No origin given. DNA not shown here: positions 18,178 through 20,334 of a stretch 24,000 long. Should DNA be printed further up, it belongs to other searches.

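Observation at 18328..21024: FkbH-like enzyme, dedicated ACP and hexapeptide acyltransferase with no PKS in sight: candidate ACP-tethered acyl donor for glycan decoration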

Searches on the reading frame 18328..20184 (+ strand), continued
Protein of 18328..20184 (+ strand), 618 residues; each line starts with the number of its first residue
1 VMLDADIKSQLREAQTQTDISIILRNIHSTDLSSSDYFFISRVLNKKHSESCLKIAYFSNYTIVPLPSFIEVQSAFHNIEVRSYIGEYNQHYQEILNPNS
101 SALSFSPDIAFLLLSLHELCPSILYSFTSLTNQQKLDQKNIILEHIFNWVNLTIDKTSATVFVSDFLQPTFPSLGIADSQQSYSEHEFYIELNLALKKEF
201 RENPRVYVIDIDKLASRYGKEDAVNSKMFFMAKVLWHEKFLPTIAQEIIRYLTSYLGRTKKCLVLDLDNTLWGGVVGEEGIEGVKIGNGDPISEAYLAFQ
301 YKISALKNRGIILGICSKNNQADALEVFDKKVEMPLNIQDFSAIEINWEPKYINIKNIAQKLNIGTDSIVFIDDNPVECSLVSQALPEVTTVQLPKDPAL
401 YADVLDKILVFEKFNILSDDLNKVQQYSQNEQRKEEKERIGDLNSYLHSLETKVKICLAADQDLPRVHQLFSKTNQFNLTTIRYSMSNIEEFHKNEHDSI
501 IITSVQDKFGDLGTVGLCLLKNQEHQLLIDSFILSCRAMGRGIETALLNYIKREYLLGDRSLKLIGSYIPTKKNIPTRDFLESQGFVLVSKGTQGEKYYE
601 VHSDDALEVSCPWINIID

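Call 34: find_encoding_contigs(protein=P0062, flank=10000, max_places=1)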
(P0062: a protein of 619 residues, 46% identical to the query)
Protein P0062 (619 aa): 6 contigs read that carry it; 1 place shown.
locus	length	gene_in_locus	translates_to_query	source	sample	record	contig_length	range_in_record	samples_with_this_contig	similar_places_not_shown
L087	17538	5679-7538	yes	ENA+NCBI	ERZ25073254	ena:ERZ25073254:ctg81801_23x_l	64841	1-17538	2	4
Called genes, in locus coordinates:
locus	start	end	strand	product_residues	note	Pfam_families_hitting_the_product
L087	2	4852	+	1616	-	?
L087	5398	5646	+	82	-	-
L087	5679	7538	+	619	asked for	-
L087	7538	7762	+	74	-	PF00550:PP-binding (weak)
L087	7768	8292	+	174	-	PF25084:LbH_EIF2B (faint), PF14602:Hexapep_2 (faint), PF00132:Hexapep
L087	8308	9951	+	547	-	PF01575:MaoC_dehydratas, PF00106:adh_short, PF08659:KR, PF13561:adh_short_C2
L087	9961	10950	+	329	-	PF00685:Sulfotransfer_1, PF13469:Sulfotransfer_3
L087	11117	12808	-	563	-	PF16586:DUF5060, PF00150:Cellulase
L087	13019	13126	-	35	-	-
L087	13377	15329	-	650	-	PF02366:PMT, PF13231:PMT_2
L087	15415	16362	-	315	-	PF00535:Glycos_transf_2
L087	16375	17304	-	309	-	PF00535:Glycos_transf_2, PF13641:Glyco_tranf_2_3 (weak)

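Call 43: search_dna_similar(query=window:18331-20184:+, collection=plasmids, mode=protein, max_rows=40, max_evalue=1e-10)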
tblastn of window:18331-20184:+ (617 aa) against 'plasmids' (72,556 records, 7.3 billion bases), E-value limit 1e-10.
Records with a match: 201; places in all: 204; records where one place covers at least 80% of the query: 36.
Best place of each record, by identity: <60% 201.
By first word of the organism name: Bacillus 52; Sinorhizobium 40; Streptomyces 38; Ralstonia 15; Clostridium 13; Rhizobium 5; Rhodococcus 5; Erwinia 2; Methylosinus 2; Burkholderia 2; and 24 more.
By predicted mobility (MOB-suite, as given by PLSDB): non-mobilizable 125; mobilizable 71; conjugative 5.
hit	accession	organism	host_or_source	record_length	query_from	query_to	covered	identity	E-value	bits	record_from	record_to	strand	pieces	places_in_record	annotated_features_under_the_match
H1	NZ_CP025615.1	Niveispirillum cyanobacteriorum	sing cell,cyanobacterial aggregates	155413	52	600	89%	33.1%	9e-73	262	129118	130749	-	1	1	HAD-IIIC family phosphatase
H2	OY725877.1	Subdoligranulum variabile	-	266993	53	597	88%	31.6%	1e-68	249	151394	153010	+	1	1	none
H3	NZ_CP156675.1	Pseudalkalibacillus hwajinpoensis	mixed culture,soil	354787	40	591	89%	31.1%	2e-65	240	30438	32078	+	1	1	HAD-IIIC family phosphatase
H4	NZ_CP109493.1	Streptomyces sp. NBC_01435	-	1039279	40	598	91%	30.0%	3e-62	231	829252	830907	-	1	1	record has no annotation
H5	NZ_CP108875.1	Streptomyces sp. NBC_00826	-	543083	42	599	90%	29.8%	4e-64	236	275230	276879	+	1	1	HAD-IIIC family phosphatase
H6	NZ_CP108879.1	Streptomyces sp. NBC_00822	-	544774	42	599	90%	29.8%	4e-64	236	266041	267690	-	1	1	HAD-IIIC family phosphatase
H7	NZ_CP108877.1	Streptomyces sp. NBC_00825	-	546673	42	599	90%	29.8%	4e-64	236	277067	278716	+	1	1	HAD-IIIC family phosphatase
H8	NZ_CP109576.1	Streptomyces sp. NBC_01369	-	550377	42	599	90%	29.8%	4e-64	236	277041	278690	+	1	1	HAD-IIIC family phosphatase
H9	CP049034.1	Rhodobacteraceae bacterium SC52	Apostichopus japonicus,pure ...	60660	50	604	90%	29.8%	1e-62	232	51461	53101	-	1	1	HAD-IIIC family phosphatase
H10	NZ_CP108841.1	Streptomyces chartreusis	-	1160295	19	589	93%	28.1%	3e-53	204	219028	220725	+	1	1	none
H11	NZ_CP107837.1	Streptomyces sp. NBC_00523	-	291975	42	606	92%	28.1%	6e-62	230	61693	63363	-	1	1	HAD-IIIC family phosphatase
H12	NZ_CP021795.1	Sinorhizobium meliloti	Medicago sativa,Single Cell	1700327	121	594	77%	33.4%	2e-62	231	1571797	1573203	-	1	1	none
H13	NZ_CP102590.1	Niallia taxi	-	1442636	87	590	82%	31.4%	4e-58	219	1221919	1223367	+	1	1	none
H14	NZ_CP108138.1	Streptomyces sp. NBC_00184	-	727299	8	592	95%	27.0%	3e-55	210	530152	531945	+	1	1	HAD-IIIC family phosphatase | 3-oxoacyl-ACP synthase III family protein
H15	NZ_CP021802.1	Sinorhizobium meliloti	Medicago sativa,Single Cell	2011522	121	594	77%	33.0%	1e-62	232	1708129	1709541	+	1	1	none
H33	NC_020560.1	Sinorhizobium meliloti 2011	-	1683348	155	594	71%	34.3%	4e-63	233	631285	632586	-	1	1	none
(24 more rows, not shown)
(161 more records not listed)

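Call 44: get_annotated_region(hit=H33, flank=9000)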
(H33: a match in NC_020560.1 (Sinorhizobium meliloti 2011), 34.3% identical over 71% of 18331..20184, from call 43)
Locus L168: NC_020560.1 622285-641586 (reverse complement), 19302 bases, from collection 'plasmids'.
description: Sinorhizobium meliloti 2011 plasmid pSymB, complete sequence
organism: Sinorhizobium meliloti 2011 (NCBI taxid 1286640)
taxonomy: Bacteria; Pseudomonadota; Alphaproteobacteria; Hyphomicrobiales; Rhizobiaceae; Sinorhizobium; Sinorhizobium meliloti; Sinorhizobium meliloti 2011
host: -; source: -; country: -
typing (MOB-suite, as given by PLSDB): mobilizable; relaxase MOBQ
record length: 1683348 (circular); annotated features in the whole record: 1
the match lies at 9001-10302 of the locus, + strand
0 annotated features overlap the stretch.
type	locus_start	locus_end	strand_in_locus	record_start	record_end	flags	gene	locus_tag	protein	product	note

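Call 45: get_annotated_region(hit=H14, flank=9000)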
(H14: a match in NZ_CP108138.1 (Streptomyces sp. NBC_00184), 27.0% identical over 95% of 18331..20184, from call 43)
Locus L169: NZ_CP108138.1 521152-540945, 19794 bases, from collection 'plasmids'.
description: Streptomyces sp. NBC_00184 plasmid unnamed1, complete sequence
organism: Streptomyces sp. NBC_00184 (NCBI taxid 2975673)
taxonomy: Bacteria; Actinomycetota; Actinomycetes; Kitasatosporales; Streptomycetaceae; Streptomyces; Streptomyces sp. NBC 00184
host: -; source: -; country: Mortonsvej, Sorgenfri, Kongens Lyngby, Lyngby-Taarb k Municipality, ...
typing (MOB-suite, as given by PLSDB): non-mobilizable
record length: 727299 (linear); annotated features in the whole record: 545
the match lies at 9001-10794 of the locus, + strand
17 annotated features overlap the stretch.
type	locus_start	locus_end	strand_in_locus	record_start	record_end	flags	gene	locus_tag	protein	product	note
CDS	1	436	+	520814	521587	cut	-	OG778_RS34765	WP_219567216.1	AfsR/SARP family transcriptional regulator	-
CDS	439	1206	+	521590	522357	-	-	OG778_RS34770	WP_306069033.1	thioesterase domain-containing protein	GO:0009058 - biosynthetic process [Evidence IEA]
CDS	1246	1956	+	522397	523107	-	-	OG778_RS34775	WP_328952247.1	4'-phosphopantetheinyl transferase superfamily protein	-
CDS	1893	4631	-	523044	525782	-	-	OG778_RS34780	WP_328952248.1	AAA family ATPase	-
CDS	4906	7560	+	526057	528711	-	-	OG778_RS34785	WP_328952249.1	DUF6531 domain-containing protein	-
CDS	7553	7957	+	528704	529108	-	-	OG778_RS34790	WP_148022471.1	hypothetical protein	-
CDS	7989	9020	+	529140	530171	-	-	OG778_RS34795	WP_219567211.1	3-oxoacyl-ACP synthase III family protein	-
CDS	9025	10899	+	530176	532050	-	-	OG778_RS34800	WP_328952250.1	HAD-IIIC family phosphatase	-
CDS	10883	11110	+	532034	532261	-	-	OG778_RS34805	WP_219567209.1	acyl carrier protein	-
CDS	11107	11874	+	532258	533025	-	-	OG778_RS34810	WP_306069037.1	2-oxo acid dehydrogenase subunit E2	-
CDS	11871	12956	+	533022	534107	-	-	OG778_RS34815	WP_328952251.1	alpha/beta hydrolase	-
CDS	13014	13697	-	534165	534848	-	-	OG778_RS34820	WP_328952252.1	TetR/AcrR family transcriptional regulator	-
CDS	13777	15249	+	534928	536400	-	-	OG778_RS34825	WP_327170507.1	DHA2 family efflux MFS transporter permease subunit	GO:0009410 - response to xenobiotic stimulus [Evidence IEA]; GO:0006855 - xenobiotic transmembrane transport [Evidence ...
CDS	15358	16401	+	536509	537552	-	-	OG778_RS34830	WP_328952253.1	LLM class flavin-dependent oxidoreductase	-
CDS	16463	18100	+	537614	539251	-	-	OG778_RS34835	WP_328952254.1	ABC transporter substrate-binding protein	-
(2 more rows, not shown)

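Call 48: search_protein_families(library=pfam, proteins=[L168:2150-3538:+, L168:5183-6916:+, L168:6920-8149:+, L168:8320-10383:+, L168:10399-10767:+, L168:10764-11075:+, L168:11282-12343:+, L168:13369-14463:+, L168:14552-15850:+, L168:15847-16626:+], max_evalue=0.001)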
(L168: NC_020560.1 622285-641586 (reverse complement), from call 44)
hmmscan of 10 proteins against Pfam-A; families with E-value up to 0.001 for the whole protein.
L168:2150-3538:+ (462 aa): 1 family
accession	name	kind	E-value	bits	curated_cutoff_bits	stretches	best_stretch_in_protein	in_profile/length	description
PF00596.27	Aldolase_II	-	1.7e-23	83.9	22.2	1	78-268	6-182/183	Class II Aldolase and Adducin N-terminal domain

L168:5183-6916:+ (577 aa): 1 family
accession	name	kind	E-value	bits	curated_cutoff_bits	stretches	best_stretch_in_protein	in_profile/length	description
PF03062.24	MBOAT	-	4.3e-16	59.6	27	1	211-433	74-298/337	MBOAT, membrane-bound O-acyltransferase family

L168:6920-8149:+ (409 aa): 0 families

L168:8320-10383:+ (687 aa): 0 families

L168:10399-10767:+ (122 aa): 0 families

L168:10764-11075:+ (103 aa): 0 families

L168:11282-12343:+ (353 aa): 1 family
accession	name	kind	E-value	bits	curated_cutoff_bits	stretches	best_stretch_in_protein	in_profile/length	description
PF00353.25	HemolysinCabind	-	1.3e-14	54.2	23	3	196-230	2-36/36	RTX calcium-binding nonapeptide repeat (4 copies)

L168:13369-14463:+ (364 aa): 4 families
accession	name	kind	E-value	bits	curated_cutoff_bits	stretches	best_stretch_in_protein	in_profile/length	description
PF05168.19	HEPN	-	3.1e-10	40.7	22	1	231-347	8-116/117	HEPN domain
PF18765.7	Polbeta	-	1.2e-06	29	26.9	1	96-170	6-68/93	Polymerase beta, Nucleotidyltransferase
PF01909.29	NTP_transf_2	-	2.4e-05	25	21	1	96-144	7-47/93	Nucleotidyltransferase domain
PF18144.7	SMODS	-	0.00022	21.9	26.5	1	79-154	24-98/164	Second Messenger Oligonucleotide or Dinucleotide Synthetase domain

L168:14552-15850:+ (432 aa): 1 family
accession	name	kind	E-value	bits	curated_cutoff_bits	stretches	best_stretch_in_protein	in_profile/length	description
PF05159.20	Capsule_synth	-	8.9e-36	124.4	20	1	88-335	18-310/310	Capsule polysaccharide biosynthesis protein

L168:15847-16626:+ (259 aa): 1 family
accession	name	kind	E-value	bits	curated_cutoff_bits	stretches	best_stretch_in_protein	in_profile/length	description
PF01061.29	ABC2_membrane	-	1.2e-11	45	26.9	1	14-221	3-211/211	ABC-2 type transporter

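Call 74: predict_structure(alignment_id=A1)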
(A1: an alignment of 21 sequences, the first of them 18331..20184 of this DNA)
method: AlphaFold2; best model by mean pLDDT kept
length: 617 residues; sequences in the alignment: 21
mean_pLDDT: 89.9   pTM: 0.85
mean pLDDT of the five models: 89.9, 89.4, 89.1, 88.5, 86.4
residues with pLDDT >= 90: 391; 70-90: 211; 50-70: 15; < 50: 0
segments of 3 or more residues with pLDDT < 50: none
pLDDT, mean of each block of 10 residues (from residue 1): 90 90 89 93 84 92 91 92 79 86 92 90 90 95 94 93 91 86 93 92 89 91 87 90 94 89 95 82 89 95 92 94 91 91 95 95 91 96 96 96 91 83 85 91 92 94 88 66 87 93 92 91 91 74 92 87 89 83 93 90 89 91
secondary structure, 60 per line:
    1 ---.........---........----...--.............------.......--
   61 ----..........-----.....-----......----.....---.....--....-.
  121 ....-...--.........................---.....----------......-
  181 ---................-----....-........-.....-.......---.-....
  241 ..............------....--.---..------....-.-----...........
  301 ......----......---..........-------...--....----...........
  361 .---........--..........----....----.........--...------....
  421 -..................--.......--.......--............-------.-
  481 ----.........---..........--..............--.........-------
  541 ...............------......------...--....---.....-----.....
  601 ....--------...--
elements in order: H4-12 H16-23 H33-45 E52-58 H65-74 E80-84 H90-95 H100-104 E108-112 H115-118 H120-124 H131-155 E159-163 H174-179 H184-199 E205-208 H210-217 H219-222 H225-231 H237-254 E261-264 H279-282 H290-306 E311-316 H320-329 E342-345 H350-361 E368-372 H375-384 E389-392 H397-405 H417-420 H422-439 H442-448 E451-457 H460-471 H485-493 E497-506 E509-522 E525-533 H541-555 E562-567 H579-582 E586-590 E596-601 E613-615
